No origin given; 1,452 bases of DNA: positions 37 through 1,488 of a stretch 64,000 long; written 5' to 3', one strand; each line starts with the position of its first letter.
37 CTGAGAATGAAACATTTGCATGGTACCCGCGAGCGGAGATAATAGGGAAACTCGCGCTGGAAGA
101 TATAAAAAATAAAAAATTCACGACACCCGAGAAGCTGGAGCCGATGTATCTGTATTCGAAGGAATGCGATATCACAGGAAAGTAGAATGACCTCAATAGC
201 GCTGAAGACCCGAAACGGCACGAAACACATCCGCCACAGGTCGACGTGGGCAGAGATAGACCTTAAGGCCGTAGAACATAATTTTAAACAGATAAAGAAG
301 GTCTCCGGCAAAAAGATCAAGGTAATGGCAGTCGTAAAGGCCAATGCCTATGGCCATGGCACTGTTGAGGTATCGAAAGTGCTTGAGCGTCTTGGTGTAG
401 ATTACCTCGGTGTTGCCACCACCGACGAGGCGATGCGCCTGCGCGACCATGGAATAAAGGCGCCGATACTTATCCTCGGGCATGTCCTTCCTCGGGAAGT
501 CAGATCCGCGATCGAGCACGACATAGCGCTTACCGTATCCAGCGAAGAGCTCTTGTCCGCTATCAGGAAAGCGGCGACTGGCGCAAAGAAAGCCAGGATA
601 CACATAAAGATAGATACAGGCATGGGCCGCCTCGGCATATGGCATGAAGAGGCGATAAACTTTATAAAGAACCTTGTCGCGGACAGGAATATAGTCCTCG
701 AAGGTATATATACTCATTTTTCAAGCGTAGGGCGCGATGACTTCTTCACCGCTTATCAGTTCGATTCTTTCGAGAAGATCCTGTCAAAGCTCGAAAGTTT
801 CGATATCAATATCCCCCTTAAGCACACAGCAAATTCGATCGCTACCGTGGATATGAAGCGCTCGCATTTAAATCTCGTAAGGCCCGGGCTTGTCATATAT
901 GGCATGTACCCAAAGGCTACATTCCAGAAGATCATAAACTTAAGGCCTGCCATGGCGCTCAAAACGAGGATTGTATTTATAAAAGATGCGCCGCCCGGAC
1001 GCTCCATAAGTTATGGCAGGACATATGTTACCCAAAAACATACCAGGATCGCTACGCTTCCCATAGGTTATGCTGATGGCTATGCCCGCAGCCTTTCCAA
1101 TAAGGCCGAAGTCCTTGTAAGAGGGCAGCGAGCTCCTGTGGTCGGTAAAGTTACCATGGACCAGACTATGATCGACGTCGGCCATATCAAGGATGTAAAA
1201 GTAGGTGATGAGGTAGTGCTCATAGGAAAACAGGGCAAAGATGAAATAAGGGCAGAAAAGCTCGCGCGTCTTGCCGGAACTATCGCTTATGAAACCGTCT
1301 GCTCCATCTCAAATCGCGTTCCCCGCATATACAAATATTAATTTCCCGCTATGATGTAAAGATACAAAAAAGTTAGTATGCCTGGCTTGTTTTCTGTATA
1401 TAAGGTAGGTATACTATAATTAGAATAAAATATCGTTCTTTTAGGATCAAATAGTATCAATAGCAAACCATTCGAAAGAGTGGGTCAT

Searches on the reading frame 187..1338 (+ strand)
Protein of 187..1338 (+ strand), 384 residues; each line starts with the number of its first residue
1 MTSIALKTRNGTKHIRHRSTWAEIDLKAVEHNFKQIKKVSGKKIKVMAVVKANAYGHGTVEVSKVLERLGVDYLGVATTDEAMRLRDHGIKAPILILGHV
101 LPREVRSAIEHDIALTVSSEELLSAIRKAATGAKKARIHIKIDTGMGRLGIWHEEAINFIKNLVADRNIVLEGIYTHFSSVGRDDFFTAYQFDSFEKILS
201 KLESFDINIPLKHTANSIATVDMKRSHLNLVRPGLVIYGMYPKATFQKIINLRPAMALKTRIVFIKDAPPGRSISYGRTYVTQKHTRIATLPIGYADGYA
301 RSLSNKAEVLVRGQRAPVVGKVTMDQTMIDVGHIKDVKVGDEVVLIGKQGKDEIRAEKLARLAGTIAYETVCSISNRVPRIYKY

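Call 86: search_protein_families(library=pfam, proteins=[window:187-1338:+], max_evalue=0.01)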
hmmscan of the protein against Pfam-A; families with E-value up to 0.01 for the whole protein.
window:187-1338:+ (384 aa): 3 families
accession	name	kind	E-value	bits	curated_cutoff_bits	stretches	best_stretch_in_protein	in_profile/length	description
PF01168.26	Ala_racemase_N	-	1.7e-68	231.1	24.1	1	24-242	1-220/220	Alanine racemase, N-terminal domain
PF00842.27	Ala_racemase_C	-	8.2e-53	177.8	25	1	255-382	1-127/127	Alanine racemase, C-terminal domain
PF02784.22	Orn_Arg_deC_N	-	0.00031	20.6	23.4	1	27-184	2-167/247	Pyridoxal-dependent decarboxylase, pyridoxal binding domain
